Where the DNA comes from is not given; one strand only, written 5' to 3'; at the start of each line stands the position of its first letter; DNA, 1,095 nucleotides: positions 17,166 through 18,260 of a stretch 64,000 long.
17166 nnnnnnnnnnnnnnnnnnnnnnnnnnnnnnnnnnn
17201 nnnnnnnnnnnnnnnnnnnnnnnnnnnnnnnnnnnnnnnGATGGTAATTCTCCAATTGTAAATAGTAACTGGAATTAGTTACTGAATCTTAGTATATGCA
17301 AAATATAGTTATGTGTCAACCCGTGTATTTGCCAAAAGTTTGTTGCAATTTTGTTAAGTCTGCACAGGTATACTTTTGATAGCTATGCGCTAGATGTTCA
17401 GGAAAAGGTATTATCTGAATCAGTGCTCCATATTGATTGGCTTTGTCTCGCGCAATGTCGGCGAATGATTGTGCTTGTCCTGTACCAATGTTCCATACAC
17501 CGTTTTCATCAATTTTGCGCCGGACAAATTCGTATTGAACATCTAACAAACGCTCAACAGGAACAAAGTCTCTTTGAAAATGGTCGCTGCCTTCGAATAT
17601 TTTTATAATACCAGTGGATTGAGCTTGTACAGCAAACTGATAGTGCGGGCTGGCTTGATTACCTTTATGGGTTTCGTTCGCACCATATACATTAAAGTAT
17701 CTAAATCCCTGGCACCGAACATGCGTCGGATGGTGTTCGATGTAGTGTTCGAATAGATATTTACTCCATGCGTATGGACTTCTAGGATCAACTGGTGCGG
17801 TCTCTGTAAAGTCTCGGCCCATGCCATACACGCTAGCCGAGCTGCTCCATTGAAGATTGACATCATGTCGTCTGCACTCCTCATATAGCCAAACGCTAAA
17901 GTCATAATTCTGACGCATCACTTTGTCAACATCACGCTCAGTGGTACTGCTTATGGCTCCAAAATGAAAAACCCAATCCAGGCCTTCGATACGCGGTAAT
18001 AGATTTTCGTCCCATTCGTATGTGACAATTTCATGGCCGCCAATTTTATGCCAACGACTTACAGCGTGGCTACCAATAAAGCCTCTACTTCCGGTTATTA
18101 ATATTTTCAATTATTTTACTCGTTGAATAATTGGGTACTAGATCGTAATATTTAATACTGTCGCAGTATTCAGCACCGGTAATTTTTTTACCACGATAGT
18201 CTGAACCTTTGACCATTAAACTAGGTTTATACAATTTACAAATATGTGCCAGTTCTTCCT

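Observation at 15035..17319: Self-promoted ParB/DUF262-like plus HNH pair resembling a split GmrSD nuclease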

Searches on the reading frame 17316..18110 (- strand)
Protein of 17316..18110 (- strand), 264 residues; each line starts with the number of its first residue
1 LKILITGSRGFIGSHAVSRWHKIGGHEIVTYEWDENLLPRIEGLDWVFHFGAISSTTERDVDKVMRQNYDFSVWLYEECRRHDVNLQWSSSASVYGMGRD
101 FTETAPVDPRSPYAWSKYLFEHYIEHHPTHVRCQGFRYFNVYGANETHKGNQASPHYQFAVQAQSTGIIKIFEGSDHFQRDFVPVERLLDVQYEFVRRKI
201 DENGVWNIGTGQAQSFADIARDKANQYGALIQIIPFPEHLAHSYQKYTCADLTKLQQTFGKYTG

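Call 3: search_protein_families(library=pfam, proteins=[window:17316-18110:-], max_evalue=1)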
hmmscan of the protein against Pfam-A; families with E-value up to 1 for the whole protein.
window:17316-18110:- (264 aa): 6 families
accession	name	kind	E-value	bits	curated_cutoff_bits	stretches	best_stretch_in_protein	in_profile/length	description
PF01370.27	Epimerase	-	1.3e-24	87.3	20.9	1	3-209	1-240/240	NAD dependent epimerase/dehydratase family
PF16363.11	GDP_Man_Dehyd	-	2e-13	51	27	2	45-229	77-268/332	GDP-mannose 4,6 dehydratase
PF04321.23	RmlD_sub_bind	-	3.9e-06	26.6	27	1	1-146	1-156/287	RmlD substrate binding domain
PF07993.18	NAD_binding_4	-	0.0012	18.5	20.1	1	100-187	164-253/258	Male sterility protein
PF01073.25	3Beta_HSD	-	0.0088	15.5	22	0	41-125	64-158/280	3-beta hydroxysteroid dehydrogenase/isomerase family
PF09732.14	CactinC_cactus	-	0.042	14.3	30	1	112-198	19-93/125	Cactus-binding C-terminus of cactin protein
